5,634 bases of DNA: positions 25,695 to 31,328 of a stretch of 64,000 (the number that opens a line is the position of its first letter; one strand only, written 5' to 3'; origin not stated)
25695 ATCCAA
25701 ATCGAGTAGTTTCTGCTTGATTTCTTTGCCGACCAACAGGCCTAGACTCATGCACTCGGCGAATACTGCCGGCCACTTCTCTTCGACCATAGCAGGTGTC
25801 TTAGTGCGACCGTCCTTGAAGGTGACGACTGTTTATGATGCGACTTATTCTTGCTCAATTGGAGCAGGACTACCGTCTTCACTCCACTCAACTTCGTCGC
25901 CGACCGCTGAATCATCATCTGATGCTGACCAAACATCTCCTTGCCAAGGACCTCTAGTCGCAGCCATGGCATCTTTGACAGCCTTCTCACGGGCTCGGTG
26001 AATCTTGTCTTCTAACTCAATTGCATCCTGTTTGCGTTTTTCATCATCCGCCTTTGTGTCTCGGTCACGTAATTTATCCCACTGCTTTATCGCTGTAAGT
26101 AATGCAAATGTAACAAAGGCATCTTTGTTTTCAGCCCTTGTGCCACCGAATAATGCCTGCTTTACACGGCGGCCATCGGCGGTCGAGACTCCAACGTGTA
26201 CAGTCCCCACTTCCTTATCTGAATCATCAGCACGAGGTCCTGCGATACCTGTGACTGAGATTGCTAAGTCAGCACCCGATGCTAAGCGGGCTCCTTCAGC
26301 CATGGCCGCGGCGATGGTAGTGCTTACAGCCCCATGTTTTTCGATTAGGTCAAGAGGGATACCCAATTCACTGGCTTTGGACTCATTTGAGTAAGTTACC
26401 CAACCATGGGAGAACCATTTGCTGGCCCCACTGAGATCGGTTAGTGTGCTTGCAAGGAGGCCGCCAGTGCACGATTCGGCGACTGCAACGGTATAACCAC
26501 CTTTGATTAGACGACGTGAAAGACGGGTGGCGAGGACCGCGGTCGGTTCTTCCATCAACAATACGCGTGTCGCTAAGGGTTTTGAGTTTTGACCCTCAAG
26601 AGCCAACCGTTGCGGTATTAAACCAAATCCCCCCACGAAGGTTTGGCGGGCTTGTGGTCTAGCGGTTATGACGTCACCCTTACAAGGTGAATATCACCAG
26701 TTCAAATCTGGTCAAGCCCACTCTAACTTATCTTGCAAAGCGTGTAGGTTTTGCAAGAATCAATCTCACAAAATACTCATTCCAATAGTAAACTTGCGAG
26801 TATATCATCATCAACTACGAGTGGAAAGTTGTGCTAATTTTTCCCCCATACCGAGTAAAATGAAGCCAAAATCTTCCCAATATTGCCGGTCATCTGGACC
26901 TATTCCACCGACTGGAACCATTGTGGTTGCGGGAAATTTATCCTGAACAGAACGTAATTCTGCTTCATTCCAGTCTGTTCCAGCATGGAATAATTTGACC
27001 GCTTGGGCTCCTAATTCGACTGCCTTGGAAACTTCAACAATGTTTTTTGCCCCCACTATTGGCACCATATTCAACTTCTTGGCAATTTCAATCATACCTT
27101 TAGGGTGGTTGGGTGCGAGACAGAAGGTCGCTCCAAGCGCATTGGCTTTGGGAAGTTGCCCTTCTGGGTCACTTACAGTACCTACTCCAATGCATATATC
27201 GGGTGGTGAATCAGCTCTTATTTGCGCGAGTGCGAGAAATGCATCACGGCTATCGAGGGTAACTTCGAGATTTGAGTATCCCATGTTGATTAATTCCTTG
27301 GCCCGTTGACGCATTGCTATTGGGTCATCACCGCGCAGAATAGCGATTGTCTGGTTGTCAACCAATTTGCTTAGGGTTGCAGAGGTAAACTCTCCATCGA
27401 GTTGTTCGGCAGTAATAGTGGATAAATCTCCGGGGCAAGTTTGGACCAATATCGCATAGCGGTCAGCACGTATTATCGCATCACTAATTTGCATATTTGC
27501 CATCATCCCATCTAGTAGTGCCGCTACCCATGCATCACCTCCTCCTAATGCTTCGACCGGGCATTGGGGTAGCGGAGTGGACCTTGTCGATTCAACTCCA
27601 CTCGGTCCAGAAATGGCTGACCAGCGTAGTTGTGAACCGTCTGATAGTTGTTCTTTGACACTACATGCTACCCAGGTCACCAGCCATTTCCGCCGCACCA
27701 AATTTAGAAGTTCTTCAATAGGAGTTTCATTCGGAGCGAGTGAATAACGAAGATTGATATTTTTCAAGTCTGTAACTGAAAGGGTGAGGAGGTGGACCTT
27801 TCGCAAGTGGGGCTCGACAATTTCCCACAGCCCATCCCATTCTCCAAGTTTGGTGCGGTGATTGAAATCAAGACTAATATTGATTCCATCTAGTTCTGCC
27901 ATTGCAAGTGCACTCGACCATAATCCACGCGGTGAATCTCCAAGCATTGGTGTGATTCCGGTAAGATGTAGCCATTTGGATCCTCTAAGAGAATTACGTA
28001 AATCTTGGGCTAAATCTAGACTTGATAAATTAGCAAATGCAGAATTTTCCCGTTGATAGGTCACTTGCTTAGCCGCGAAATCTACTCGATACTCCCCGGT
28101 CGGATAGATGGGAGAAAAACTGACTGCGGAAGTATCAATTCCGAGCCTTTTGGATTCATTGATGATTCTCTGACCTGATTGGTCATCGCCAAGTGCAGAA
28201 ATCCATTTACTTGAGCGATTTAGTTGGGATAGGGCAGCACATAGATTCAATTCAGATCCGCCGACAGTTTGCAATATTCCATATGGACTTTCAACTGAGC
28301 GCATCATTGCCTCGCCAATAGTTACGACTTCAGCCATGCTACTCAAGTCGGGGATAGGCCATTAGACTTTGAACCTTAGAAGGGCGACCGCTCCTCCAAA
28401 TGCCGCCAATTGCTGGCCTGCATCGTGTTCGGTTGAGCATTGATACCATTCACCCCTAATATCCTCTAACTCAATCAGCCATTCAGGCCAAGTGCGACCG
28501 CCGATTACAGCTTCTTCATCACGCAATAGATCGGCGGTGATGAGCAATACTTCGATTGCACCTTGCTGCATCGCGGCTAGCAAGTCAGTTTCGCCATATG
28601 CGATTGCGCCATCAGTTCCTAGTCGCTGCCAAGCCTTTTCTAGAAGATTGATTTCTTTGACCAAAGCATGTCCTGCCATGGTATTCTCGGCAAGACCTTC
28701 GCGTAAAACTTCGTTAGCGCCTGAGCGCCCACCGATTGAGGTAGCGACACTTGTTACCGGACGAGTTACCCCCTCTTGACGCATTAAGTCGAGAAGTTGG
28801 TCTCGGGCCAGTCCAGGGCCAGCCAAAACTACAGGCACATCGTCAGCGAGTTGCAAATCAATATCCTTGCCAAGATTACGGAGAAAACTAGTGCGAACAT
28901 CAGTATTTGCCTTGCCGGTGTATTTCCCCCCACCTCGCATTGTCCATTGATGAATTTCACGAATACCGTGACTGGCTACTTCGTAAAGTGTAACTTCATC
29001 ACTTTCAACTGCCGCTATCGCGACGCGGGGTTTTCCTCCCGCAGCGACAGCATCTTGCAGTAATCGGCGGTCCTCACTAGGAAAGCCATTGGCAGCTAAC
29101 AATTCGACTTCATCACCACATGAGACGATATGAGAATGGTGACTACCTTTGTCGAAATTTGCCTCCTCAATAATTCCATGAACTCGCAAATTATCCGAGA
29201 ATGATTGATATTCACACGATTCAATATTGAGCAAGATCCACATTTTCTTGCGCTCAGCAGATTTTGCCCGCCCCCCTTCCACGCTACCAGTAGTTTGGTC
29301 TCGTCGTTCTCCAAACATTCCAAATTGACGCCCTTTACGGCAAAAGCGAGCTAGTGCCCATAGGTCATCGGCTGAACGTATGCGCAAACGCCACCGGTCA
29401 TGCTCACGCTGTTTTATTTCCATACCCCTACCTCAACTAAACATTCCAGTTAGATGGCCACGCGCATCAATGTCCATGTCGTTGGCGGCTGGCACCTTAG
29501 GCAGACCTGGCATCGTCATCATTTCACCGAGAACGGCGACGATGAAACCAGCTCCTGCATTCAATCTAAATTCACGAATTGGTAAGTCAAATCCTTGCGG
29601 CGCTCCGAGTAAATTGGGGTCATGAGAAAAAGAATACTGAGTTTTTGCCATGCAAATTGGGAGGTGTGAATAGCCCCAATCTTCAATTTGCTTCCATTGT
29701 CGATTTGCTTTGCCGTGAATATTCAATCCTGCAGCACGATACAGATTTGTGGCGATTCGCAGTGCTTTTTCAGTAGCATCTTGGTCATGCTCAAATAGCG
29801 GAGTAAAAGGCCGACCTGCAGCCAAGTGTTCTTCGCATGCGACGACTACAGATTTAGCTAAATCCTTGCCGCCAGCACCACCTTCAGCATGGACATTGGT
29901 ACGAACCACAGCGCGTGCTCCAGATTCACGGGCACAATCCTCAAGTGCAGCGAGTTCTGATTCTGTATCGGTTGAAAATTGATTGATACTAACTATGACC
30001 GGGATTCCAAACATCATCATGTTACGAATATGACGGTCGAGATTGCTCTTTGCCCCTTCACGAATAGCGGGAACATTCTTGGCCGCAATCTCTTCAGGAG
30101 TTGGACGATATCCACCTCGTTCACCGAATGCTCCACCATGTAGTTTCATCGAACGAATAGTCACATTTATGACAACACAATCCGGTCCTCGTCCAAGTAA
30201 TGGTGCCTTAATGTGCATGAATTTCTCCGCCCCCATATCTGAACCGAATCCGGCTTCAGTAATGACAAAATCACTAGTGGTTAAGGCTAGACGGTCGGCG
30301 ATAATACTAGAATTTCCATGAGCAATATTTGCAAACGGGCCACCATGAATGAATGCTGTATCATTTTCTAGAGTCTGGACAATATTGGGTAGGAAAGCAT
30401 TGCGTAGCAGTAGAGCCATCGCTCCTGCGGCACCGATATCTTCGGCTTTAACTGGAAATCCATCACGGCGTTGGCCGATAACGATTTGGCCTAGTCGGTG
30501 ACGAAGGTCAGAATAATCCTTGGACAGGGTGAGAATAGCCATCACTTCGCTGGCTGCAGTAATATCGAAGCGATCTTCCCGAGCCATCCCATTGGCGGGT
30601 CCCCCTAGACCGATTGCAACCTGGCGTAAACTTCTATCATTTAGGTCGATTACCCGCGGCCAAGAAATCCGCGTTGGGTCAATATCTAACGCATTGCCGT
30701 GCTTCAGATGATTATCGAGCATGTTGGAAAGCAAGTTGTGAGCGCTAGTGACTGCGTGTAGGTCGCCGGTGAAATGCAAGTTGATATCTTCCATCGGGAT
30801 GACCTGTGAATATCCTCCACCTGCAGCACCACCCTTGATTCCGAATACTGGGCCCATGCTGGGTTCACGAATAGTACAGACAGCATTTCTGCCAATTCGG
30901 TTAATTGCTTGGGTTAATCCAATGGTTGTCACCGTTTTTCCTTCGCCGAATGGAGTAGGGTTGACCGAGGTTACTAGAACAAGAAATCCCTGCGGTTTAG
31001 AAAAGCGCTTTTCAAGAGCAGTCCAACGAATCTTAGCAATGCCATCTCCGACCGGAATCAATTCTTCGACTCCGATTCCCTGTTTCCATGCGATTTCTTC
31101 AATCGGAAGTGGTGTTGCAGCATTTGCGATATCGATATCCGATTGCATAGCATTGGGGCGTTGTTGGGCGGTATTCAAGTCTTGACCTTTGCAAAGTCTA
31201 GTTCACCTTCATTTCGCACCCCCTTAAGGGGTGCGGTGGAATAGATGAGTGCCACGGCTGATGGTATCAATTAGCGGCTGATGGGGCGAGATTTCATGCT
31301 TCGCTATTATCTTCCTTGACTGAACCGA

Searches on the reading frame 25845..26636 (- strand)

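Call 57: search_protein_families(library=pfam, proteins=[window:25845-26636:-], max_evalue=0.00001)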
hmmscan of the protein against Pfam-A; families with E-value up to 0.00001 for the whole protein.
window:25845-26636:- (263 aa): 1 family
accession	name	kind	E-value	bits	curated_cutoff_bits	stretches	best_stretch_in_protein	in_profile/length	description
PF02464.23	CinA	-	1.2e-49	168.3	23.5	1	35-181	4-150/155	Competence-damaged protein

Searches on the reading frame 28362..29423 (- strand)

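Call 58: search_protein_families(library=pfam, proteins=[window:28362-29423:-], max_evalue=0.00001)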
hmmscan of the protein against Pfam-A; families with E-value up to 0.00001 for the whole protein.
window:28362-29423:- (353 aa): 2 families
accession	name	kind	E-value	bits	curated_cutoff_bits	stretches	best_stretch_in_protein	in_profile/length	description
PF03465.20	eRF1_3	-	9.6e-17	61.9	25.8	1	255-353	2-106/106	eRF1 domain 3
PF03463.20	eRF1_1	-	4.1e-11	43.4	23.8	1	3-125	8-122/123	eRF1 domain 1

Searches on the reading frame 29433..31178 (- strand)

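Call 58: search_protein_families(library=pfam, proteins=[window:29433-31178:-], max_evalue=0.00001)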
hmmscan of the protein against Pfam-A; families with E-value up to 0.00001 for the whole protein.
window:29433-31178:- (581 aa): 1 family
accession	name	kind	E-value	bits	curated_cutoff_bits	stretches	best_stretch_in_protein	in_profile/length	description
PF01268.25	FTHFS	-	2.7e-235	782.3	27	1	13-580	2-556/556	Formate--tetrahydrofolate ligase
